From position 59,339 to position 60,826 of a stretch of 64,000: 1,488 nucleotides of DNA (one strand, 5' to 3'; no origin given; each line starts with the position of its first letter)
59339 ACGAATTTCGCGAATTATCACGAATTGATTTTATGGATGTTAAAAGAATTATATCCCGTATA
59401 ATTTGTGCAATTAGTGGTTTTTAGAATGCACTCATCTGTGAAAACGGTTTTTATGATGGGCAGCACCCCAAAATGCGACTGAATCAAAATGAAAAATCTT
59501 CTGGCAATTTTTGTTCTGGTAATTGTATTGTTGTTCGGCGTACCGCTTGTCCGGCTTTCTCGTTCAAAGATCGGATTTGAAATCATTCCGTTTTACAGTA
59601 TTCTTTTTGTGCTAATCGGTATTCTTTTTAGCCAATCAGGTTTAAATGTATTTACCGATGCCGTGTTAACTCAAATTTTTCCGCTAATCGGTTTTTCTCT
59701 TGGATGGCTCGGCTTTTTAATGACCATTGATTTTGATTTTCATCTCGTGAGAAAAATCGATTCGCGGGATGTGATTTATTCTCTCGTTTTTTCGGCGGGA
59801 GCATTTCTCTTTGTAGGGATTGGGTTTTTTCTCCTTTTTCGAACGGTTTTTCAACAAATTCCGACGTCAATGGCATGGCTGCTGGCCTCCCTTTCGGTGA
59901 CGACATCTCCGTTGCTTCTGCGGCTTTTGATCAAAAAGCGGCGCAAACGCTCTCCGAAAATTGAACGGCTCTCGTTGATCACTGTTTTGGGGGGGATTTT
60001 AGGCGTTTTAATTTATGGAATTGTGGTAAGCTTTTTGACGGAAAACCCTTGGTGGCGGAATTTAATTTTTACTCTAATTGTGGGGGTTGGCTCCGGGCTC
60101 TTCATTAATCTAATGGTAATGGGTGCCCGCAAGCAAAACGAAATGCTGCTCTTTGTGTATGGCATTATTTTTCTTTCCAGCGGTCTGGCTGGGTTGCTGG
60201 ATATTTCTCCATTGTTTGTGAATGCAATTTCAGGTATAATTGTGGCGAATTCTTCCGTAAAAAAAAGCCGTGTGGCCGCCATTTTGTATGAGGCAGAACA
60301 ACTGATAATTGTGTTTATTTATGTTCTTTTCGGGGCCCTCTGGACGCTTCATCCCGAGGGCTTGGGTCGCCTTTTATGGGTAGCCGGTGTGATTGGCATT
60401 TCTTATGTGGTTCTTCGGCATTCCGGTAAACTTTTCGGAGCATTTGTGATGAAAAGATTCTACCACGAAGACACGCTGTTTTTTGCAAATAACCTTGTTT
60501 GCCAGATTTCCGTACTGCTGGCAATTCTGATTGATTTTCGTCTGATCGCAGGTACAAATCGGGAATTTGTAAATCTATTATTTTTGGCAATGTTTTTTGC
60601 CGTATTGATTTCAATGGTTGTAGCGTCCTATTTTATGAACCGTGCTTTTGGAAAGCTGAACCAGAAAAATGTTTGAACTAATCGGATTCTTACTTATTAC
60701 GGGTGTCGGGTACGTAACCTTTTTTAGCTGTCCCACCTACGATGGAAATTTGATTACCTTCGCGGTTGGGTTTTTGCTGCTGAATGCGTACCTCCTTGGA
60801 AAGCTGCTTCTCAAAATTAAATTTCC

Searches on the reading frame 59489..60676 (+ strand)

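Call 39: search_protein_families(library=pfam, proteins=[window:59489-60676:+], max_evalue=0.00001)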
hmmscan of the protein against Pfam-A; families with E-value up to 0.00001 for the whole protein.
window:59489-60676:+ (395 aa): 1 family
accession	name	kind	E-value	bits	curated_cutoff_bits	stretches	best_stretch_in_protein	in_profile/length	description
PF00999.27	Na_H_Exchanger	-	5.9e-07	29.1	26.2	1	15-377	4-372/375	Sodium/hydrogen exchanger, transmembrane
